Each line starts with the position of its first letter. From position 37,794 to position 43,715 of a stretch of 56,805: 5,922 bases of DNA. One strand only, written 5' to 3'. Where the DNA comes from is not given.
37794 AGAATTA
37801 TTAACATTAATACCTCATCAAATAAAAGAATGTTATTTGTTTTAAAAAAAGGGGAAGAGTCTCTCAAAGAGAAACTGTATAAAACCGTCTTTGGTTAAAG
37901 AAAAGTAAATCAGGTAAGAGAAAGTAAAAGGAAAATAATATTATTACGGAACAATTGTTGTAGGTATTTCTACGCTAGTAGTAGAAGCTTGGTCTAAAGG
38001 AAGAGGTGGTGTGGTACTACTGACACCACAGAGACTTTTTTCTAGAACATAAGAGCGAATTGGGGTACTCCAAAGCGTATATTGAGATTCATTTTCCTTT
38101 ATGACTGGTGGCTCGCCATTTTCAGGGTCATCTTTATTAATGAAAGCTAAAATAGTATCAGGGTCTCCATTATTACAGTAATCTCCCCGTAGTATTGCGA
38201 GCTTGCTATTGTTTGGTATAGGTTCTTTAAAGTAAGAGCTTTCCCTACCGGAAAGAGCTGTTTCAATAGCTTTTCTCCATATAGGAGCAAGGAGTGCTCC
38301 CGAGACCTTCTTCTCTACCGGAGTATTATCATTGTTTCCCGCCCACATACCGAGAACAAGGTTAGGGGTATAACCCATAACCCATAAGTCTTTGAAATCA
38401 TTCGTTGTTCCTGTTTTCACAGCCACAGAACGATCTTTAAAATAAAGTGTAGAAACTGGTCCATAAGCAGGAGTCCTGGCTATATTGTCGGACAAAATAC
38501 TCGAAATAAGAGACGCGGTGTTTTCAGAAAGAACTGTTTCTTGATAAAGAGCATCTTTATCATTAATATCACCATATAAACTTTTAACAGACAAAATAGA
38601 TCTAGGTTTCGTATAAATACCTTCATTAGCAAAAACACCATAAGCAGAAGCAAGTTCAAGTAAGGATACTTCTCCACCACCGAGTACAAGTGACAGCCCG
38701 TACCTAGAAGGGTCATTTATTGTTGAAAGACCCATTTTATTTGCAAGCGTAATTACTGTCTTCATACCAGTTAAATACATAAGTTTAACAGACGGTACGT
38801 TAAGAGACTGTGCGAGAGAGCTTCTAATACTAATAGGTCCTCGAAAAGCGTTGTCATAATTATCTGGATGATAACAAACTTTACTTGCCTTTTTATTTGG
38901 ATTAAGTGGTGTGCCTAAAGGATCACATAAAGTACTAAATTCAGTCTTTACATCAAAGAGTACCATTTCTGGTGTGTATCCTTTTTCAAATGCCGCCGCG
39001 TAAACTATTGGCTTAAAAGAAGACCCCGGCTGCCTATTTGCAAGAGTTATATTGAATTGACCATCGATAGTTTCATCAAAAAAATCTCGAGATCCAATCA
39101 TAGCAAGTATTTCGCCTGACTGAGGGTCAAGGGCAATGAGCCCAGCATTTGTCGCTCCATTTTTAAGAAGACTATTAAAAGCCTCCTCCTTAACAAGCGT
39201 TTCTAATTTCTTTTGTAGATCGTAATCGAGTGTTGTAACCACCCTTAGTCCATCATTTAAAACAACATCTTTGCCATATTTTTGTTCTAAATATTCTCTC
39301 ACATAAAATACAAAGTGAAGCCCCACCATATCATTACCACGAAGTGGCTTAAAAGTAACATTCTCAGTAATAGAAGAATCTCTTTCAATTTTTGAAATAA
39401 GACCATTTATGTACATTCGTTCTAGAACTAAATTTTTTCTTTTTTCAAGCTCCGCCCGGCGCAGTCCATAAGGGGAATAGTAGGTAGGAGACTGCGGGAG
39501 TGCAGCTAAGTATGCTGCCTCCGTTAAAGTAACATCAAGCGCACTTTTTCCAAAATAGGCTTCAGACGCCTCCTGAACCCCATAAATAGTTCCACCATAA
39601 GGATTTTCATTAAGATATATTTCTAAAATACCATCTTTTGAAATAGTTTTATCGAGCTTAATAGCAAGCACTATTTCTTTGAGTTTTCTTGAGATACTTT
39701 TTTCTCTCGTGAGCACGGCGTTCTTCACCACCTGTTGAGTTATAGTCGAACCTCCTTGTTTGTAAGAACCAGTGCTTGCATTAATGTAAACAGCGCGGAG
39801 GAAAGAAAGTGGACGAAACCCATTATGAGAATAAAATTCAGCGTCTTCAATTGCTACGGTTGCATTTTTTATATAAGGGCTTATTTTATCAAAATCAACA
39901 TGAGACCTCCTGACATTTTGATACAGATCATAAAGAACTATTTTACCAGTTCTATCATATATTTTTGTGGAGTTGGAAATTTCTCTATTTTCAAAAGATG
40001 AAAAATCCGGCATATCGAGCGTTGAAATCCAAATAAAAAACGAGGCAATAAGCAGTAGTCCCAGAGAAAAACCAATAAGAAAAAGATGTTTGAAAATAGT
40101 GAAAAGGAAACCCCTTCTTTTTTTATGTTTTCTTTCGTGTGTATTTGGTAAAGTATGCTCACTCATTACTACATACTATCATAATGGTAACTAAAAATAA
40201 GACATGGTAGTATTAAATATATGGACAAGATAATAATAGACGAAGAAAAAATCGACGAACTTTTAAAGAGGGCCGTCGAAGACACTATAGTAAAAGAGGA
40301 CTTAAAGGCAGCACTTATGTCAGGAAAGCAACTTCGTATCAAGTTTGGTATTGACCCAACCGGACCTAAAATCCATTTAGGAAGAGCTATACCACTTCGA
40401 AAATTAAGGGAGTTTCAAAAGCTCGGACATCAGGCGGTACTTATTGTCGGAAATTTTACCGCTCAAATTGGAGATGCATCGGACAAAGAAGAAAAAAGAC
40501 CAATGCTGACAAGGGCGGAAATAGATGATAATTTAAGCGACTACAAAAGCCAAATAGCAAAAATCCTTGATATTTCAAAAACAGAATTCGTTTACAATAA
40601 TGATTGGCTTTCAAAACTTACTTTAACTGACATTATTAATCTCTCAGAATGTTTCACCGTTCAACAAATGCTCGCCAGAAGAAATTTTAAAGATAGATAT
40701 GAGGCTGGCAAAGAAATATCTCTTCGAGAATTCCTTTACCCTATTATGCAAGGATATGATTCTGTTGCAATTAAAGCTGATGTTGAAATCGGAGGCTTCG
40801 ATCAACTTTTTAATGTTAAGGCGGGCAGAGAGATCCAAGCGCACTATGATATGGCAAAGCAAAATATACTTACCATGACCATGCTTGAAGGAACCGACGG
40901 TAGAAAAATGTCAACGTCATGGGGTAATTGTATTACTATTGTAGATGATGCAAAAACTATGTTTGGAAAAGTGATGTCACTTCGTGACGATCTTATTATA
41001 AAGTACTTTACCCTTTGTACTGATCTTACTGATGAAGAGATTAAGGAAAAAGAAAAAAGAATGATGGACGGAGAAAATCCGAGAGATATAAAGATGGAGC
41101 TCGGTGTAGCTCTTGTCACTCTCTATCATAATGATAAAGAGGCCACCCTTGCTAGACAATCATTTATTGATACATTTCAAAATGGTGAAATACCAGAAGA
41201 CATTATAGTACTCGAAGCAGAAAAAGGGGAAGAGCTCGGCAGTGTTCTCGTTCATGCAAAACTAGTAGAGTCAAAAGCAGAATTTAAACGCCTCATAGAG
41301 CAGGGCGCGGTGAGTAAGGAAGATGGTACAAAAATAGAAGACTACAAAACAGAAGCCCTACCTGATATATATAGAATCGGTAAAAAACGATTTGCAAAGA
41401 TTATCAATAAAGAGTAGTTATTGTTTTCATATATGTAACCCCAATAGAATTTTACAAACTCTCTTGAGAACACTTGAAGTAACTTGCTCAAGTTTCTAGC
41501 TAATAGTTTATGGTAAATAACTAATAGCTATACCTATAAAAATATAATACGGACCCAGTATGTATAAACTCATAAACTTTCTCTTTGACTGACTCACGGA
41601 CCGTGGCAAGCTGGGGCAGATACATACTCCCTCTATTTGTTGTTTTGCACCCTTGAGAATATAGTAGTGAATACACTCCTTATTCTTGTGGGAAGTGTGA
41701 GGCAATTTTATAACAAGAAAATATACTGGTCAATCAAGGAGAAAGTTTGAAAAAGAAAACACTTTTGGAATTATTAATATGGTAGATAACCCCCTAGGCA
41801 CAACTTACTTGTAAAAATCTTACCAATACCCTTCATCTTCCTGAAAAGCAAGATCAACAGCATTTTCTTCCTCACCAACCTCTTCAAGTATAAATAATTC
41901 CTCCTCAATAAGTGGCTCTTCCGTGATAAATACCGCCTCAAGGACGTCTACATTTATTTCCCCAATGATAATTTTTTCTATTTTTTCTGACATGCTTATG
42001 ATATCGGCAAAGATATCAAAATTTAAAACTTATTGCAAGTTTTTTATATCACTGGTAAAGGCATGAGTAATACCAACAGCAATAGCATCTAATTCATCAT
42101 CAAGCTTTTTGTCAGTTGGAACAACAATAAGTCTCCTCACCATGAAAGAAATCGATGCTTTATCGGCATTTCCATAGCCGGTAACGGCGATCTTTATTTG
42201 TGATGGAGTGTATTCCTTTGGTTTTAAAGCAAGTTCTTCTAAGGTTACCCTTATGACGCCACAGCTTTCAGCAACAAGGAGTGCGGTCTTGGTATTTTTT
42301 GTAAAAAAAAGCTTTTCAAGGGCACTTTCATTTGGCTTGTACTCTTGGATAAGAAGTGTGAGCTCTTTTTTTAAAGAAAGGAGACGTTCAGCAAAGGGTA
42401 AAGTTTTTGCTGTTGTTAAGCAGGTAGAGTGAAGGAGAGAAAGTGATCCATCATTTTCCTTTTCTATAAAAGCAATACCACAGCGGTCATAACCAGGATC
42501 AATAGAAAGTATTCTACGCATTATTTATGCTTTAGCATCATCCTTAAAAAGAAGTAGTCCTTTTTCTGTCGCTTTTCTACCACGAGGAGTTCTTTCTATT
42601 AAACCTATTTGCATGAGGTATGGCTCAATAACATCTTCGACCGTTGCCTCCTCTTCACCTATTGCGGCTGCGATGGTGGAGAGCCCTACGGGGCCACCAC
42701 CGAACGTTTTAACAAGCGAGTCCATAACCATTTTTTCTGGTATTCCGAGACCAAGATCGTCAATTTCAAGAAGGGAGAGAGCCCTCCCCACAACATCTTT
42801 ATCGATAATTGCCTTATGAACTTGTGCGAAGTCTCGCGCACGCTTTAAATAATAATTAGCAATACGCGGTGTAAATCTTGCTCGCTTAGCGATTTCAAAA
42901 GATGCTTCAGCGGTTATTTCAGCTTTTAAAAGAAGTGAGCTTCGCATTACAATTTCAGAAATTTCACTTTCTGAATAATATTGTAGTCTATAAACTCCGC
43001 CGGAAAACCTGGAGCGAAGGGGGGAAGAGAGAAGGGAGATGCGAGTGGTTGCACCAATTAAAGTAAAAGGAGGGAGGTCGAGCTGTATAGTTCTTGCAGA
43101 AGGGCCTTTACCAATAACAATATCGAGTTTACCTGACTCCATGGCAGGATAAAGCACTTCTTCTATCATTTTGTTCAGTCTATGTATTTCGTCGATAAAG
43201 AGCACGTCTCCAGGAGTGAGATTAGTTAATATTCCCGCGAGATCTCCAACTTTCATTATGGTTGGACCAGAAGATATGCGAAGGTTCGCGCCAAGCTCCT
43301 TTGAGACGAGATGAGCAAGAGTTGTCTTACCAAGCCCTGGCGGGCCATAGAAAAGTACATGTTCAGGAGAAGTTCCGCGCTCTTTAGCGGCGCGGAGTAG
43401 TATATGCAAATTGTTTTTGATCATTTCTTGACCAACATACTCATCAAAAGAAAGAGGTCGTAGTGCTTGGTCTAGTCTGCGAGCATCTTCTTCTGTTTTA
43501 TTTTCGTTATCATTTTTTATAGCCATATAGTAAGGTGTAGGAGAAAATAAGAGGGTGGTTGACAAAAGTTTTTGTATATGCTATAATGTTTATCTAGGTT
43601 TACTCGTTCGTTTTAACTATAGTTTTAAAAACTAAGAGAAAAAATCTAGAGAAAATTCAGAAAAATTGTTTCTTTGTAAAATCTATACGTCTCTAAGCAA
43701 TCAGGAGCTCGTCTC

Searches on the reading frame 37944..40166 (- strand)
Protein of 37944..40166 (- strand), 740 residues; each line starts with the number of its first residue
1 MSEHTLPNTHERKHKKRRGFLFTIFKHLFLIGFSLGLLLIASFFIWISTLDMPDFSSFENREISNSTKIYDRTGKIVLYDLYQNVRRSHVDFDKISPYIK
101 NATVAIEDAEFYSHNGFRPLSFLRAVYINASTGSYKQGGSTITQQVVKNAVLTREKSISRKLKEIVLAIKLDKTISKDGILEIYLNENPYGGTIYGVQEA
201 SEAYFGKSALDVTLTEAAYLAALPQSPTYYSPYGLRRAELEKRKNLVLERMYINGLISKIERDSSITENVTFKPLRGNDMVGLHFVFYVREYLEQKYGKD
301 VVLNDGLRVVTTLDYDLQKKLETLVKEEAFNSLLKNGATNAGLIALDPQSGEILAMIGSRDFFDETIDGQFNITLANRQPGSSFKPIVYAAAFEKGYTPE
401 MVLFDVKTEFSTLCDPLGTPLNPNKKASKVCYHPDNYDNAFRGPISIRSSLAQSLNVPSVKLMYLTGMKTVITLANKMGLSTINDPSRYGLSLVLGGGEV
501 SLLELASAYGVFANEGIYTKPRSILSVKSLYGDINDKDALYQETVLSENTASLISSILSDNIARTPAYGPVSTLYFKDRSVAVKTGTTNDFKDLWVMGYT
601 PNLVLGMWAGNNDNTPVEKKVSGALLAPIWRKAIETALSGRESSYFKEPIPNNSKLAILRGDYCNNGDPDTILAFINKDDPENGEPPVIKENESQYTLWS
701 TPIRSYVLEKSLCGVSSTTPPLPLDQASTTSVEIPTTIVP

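Call 93: search_protein_families(library=pfam, proteins=[window:37944-40166:-], max_evalue=0.001)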
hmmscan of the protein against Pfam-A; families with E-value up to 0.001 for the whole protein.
window:37944-40166:- (740 aa): 2 families
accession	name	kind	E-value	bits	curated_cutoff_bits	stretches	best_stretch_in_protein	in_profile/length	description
PF00912.28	Transgly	-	4.6e-60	202.5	27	1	81-251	8-177/178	Transglycosylase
PF00905.27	Transpeptidase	-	6.7e-22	78.5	22.1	1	343-627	3-291/299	Penicillin binding protein transpeptidase domain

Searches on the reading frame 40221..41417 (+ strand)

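Call 93: search_protein_families(library=pfam, proteins=[window:40221-41417:+], max_evalue=0.001)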
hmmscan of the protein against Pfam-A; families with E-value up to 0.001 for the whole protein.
window:40221-41417:+ (398 aa): 1 family
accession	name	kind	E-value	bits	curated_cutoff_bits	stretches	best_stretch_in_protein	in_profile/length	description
PF00579.31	tRNA-synt_1b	-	1.2e-67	228.7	21.1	1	35-320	3-292/292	tRNA synthetases class I (W and Y)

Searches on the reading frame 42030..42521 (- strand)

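Call 9: search_protein_families(library=pfam, proteins=[window:42030-42521:-], max_evalue=0.01)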
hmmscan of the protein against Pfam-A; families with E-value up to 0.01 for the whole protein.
window:42030-42521:- (163 aa): 1 family
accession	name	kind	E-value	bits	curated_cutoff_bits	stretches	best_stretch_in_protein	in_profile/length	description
PF02075.23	RuvC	-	1.9e-36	125.6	22.2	1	4-153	1-148/148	Crossover junction endodeoxyribonuclease RuvC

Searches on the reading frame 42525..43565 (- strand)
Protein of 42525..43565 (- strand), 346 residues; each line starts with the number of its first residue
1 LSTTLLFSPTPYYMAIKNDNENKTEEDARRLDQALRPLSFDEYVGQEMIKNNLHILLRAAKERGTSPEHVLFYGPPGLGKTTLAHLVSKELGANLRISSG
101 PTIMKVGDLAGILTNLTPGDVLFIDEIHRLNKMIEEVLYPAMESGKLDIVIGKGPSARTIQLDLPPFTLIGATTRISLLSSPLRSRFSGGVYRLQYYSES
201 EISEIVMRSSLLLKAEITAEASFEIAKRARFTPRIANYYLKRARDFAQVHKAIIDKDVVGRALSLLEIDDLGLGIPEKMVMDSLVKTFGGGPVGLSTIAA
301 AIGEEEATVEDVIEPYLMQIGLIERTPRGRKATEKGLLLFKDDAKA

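Call 9: search_protein_families(library=pfam, proteins=[window:42525-43565:-], max_evalue=0.01)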
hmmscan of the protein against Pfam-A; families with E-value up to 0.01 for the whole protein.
window:42525-43565:- (346 aa): 18 families
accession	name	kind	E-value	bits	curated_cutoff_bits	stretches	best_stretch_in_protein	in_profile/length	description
PF05496.18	RuvB_N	-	7.7e-71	237.4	27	1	35-188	1-154/159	Holliday junction DNA helicase RuvB P-loop domain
PF17864.7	AAA_lid_4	-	3e-22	78.6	27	1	197-269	1-74/74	RuvB AAA lid domain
PF05491.19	RuvB_C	-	1.3e-21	76.8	24.7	1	271-340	2-71/72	RuvB C-terminal winged helix domain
PF00004.35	AAA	-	7.2e-20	72.2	21.2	1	70-188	1-124/131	ATPase family associated with various cellular activities (AAA)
PF07728.20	AAA_5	-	4.6e-10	40.1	22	1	69-187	1-139/139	AAA domain (dynein-related subfamily)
PF06068.19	TIP49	-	1.8e-06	27.8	23.8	1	41-95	24-78/347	TIP49 P-loop domain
PF01078.27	Mg_chelatase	-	2.2e-05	24.4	20.3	0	68-88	23-43/207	Magnesium chelatase, subunit ChlI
PF13191.12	AAA_16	-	0.00011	23.2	32.6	1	51-94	10-51/167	AAA ATPase domain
PF13173.12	AAA_14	-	0.00026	21.4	27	1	70-151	5-95/129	AAA domain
PF00910.28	RNA_helicase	-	0.00034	21.5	21.5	1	70-146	1-79/105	RNA helicase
PF13401.12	AAA_22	-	0.0014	19.4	27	0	68-92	6-30/130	AAA domain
PF00158.32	Sigma54_activat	-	0.0024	18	20.2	0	117-150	92-125/168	Sigma-54 interaction domain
PF07726.17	AAA_3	-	0.0037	17.6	27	0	69-111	1-43/131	ATPase family associated with various cellular activities (AAA)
PF00493.29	MCM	-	0.0047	16.5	23.3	0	68-149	58-152/224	MCM P-loop domain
PF03215.21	Rad17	-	0.0054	17.1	23.8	1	69-106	47-84/186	Rad17 P-loop domain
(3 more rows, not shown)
